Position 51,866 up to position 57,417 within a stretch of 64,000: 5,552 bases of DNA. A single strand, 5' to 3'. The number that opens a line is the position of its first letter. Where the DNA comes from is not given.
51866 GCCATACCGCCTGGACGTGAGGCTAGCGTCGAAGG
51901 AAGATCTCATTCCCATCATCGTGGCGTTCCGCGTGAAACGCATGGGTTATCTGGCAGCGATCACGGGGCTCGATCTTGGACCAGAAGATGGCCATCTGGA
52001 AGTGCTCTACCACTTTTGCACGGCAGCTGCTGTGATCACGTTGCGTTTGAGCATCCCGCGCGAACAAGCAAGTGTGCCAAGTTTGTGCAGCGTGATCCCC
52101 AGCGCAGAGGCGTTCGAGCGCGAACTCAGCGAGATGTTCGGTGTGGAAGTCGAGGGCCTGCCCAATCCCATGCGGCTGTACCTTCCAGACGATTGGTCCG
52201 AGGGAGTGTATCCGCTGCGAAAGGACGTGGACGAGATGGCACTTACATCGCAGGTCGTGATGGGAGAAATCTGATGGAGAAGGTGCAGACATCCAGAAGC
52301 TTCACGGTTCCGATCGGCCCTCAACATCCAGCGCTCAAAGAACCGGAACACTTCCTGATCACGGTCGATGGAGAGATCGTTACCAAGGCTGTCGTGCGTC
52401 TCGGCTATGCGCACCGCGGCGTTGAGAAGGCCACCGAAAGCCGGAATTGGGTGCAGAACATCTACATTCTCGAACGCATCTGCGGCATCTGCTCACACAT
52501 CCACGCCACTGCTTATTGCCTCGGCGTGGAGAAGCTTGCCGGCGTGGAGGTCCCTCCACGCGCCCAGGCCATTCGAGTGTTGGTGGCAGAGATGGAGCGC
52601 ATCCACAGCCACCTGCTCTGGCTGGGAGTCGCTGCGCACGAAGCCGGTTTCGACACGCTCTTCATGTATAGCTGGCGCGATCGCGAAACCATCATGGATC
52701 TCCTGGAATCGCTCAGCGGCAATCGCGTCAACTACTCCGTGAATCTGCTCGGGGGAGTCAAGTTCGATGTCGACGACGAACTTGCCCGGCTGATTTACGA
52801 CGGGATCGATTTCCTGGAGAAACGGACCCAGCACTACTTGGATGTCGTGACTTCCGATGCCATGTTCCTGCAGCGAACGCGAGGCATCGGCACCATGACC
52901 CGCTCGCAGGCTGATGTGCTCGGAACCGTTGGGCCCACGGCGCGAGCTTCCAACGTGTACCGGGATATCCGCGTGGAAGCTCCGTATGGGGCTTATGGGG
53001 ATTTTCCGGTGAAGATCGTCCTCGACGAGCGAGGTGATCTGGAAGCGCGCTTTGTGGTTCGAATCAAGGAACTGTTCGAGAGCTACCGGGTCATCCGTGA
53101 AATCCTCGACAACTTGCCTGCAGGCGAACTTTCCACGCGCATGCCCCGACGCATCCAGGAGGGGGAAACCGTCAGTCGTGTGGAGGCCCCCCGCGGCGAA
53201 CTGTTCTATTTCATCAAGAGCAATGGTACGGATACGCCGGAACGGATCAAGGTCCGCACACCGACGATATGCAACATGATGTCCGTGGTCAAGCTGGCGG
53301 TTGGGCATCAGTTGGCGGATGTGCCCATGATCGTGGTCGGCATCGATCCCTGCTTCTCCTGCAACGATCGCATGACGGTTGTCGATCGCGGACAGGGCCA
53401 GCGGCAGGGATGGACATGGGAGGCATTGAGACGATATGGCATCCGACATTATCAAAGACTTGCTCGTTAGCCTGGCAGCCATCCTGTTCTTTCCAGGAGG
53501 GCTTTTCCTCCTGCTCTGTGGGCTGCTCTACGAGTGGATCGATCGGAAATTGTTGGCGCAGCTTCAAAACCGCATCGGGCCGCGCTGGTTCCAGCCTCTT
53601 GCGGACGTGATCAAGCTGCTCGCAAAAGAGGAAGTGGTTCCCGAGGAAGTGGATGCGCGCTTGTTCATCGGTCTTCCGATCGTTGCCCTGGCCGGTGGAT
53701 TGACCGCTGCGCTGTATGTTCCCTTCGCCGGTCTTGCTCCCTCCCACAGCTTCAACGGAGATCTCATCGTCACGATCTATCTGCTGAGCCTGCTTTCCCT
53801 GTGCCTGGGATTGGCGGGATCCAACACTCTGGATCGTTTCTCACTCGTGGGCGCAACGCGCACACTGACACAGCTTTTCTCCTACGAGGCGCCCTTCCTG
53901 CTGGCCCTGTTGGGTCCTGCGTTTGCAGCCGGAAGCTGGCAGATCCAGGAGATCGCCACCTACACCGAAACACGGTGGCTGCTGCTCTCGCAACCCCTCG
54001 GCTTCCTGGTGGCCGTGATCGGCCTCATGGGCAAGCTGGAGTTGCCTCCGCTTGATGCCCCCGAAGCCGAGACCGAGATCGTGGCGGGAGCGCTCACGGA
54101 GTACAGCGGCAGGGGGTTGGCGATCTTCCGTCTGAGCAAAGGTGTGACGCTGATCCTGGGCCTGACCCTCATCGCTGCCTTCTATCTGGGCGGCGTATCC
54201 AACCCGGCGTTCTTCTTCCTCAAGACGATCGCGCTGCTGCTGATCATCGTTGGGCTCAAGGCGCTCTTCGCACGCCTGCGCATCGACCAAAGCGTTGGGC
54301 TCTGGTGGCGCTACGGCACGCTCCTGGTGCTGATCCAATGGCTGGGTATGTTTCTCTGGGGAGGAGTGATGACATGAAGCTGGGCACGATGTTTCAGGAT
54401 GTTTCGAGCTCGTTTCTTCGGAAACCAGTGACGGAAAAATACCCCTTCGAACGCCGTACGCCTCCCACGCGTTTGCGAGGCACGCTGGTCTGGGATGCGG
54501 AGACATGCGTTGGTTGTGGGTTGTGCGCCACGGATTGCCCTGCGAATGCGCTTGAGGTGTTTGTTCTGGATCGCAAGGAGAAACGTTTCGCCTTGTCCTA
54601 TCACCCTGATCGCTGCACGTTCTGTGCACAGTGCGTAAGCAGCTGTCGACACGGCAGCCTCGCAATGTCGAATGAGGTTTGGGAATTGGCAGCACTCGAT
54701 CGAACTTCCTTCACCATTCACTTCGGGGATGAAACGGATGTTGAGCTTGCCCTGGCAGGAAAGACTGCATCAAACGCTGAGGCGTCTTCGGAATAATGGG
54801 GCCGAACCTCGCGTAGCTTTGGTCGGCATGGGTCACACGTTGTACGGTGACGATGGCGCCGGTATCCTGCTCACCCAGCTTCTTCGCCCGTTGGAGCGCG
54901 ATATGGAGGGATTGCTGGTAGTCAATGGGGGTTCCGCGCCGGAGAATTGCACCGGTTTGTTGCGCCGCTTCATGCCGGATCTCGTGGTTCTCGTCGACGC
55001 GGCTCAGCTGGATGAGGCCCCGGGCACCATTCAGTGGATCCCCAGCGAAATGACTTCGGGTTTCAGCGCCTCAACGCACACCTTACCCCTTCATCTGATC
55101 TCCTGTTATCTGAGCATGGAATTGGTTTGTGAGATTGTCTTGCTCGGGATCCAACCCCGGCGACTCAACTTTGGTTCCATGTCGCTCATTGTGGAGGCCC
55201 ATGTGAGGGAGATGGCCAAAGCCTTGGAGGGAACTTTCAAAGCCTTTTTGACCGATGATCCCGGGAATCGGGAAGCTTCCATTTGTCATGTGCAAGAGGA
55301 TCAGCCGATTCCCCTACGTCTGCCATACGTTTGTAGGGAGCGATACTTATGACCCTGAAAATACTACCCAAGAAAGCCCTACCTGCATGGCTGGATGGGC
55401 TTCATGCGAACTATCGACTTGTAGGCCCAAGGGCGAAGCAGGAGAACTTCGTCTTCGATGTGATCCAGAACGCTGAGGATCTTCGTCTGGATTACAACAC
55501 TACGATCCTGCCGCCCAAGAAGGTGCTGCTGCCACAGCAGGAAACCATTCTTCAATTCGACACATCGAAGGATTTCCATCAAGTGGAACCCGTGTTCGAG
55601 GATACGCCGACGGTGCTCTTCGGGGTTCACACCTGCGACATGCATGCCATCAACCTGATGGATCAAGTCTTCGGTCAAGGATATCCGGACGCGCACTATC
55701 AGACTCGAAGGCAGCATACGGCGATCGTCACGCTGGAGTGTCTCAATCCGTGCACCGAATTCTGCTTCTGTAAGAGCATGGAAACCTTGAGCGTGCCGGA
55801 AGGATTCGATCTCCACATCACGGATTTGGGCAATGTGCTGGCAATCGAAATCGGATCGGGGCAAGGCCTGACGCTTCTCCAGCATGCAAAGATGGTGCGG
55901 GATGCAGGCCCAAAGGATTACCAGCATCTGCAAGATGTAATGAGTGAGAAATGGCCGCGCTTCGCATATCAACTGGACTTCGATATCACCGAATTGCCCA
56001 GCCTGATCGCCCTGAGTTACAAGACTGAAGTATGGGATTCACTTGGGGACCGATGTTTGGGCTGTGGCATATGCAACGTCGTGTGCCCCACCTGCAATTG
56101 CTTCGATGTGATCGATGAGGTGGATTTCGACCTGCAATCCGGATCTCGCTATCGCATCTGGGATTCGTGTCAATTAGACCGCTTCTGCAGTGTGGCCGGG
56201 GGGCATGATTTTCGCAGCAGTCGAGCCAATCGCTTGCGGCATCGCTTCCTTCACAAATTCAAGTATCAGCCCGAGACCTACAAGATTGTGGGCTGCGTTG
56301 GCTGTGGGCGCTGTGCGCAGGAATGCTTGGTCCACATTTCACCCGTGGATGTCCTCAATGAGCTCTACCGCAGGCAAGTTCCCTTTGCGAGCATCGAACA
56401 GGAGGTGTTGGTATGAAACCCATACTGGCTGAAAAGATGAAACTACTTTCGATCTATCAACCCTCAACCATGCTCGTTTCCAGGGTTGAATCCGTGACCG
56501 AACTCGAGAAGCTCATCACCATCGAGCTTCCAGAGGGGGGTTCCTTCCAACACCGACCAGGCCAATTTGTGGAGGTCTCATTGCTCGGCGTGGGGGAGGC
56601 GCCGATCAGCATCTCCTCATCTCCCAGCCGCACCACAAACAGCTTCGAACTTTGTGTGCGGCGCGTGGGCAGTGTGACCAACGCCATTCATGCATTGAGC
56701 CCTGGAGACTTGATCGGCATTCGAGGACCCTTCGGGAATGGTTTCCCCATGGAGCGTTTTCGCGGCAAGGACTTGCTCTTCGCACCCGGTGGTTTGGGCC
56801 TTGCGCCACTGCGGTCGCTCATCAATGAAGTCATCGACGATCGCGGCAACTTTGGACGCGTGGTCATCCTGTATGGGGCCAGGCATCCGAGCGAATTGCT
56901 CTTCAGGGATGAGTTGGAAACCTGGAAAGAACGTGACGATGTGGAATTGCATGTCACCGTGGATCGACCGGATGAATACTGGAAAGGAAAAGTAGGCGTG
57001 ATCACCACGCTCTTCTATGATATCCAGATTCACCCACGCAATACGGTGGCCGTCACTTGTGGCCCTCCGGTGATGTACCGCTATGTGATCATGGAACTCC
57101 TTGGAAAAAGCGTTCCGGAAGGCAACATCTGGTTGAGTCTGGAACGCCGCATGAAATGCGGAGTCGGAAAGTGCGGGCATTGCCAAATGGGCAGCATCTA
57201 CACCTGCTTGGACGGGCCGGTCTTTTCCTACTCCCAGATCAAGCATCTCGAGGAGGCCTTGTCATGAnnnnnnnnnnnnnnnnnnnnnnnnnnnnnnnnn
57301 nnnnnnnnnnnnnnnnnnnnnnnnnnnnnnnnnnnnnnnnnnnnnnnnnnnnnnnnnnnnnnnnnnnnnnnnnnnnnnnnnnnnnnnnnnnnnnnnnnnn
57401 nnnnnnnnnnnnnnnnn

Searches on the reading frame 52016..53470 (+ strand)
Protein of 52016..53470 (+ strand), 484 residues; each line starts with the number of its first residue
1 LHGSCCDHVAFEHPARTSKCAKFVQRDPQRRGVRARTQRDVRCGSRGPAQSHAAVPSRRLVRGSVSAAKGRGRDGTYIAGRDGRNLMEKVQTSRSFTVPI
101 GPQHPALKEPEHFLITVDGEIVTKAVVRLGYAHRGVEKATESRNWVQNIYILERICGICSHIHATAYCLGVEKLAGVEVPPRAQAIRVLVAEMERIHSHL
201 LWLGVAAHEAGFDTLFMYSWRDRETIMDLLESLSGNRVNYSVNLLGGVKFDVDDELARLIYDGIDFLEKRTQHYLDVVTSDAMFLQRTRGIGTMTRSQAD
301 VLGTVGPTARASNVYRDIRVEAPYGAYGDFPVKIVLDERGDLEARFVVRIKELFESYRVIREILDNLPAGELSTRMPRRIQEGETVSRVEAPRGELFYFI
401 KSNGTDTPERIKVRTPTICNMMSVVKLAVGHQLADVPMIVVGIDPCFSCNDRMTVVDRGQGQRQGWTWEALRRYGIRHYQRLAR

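Call 29: search_protein_families(library=pfam, proteins=[window:52016-53470:+], max_evalue=0.00001)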
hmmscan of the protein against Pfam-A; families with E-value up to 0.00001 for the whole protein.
window:52016-53470:+ (484 aa): 2 families
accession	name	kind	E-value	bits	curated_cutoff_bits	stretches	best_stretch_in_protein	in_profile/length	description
PF00346.24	Complex1_49kDa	-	9e-63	212.3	24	2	211-377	3-169/271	Respiratory-chain NADH dehydrogenase, 49 Kd subunit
PF00374.24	NiFeSe_Hases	-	8.1e-13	48.6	25.8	1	134-202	1-69/508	Nickel-dependent hydrogenase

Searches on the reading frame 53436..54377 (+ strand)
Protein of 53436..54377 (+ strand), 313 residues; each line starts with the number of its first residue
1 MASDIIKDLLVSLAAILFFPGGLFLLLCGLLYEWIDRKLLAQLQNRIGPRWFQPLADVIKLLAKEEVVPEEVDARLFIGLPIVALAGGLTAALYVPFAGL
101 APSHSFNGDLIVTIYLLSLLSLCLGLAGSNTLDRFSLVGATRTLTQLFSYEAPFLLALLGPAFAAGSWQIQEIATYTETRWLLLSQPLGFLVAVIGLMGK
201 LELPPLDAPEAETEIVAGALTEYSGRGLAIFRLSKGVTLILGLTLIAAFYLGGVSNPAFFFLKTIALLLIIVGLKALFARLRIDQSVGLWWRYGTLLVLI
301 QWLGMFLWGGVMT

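Call 29: search_protein_families(library=pfam, proteins=[window:53436-54377:+], max_evalue=0.00001)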
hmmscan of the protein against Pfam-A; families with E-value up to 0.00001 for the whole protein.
window:53436-54377:+ (313 aa): 1 family
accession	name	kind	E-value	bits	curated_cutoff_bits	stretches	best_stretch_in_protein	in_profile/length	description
PF00146.26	NADHdh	-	8.6e-69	232.6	27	1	24-302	9-294/298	NADH dehydrogenase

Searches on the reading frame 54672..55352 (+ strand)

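Call 29: search_protein_families(library=pfam, proteins=[window:54672-55352:+], max_evalue=0.00001)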
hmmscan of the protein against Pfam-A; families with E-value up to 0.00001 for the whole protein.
window:54672-55352:+ (226 aa): 1 family
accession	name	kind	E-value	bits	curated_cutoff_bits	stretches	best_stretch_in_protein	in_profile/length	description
PF01750.23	HycI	-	4.7e-12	46.3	23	1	79-185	15-127/130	Hydrogenase maturation protease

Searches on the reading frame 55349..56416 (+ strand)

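Call 29: search_protein_families(library=pfam, proteins=[window:55349-56416:+], max_evalue=0.00001)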
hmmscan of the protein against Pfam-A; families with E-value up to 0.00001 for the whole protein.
window:55349-56416:+ (355 aa): 1 family
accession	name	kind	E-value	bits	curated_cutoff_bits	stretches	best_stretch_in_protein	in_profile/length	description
PF17179.9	Fer4_22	-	1.4e-31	109.6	27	1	235-330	1-95/95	4Fe-4S dicluster domain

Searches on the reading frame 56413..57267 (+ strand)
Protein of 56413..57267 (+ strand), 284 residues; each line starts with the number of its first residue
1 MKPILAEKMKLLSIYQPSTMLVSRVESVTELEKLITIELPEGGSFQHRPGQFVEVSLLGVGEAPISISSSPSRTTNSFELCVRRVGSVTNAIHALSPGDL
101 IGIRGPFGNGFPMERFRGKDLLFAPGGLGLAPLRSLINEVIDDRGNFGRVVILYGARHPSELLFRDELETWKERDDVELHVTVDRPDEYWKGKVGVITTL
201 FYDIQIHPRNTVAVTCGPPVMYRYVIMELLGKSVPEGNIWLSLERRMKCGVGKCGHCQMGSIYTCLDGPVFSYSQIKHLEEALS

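Call 29: search_protein_families(library=pfam, proteins=[window:56413-57267:+], max_evalue=0.00001)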
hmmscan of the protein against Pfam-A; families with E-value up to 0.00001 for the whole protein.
window:56413-57267:+ (284 aa): 3 families
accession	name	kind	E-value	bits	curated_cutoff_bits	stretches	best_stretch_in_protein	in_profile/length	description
PF00175.26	NAD_binding_1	-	2.5e-15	57.5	22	1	126-225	4-107/109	Oxidoreductase NAD-binding domain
PF10418.14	DHODB_Fe-S_bind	-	3.8e-10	39.8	23.9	1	244-276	1-40/41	Iron-sulfur cluster binding domain of dihydroorotate dehydrogenase B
PF00970.30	FAD_binding_6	-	5.9e-06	27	21.1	0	22-109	4-96/99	Oxidoreductase FAD-binding domain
